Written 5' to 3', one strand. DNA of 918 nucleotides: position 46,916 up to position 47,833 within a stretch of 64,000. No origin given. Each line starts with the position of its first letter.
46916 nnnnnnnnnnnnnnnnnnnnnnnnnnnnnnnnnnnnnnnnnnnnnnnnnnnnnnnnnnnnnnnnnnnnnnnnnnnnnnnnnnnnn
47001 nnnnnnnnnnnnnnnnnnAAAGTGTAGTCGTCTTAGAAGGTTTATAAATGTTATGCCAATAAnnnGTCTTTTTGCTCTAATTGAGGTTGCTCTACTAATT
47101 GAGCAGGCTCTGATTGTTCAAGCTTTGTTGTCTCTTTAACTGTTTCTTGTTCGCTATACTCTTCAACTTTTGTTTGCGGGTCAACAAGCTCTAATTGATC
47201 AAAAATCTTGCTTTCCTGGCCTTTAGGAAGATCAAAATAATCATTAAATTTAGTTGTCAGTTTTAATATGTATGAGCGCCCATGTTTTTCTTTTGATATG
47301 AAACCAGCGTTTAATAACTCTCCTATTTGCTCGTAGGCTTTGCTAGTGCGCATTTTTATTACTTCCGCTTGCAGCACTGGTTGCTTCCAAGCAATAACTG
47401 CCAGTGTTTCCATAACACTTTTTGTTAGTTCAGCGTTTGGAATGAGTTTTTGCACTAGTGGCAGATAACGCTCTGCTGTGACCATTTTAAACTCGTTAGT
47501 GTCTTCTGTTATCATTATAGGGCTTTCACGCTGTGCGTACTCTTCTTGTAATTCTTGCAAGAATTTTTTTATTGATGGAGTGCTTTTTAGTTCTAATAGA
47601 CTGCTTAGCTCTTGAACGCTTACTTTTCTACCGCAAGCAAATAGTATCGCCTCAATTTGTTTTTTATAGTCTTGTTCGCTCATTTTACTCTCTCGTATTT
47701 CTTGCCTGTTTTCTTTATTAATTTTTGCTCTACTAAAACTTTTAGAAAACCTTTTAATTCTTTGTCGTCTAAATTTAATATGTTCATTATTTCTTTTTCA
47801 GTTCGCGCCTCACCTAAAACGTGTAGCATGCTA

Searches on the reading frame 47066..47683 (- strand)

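Call 44: search_protein_families(library=pfam, proteins=[window:47066-47683:-], max_evalue=0.001)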
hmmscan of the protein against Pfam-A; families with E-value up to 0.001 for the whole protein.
window:47066-47683:- (206 aa): 1 family
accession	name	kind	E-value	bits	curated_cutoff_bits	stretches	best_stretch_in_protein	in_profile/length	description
PF04079.22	SMC_ScpB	-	1.5e-37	129.1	27.4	1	9-154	2-153/160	Segregation and condensation complex subunit ScpB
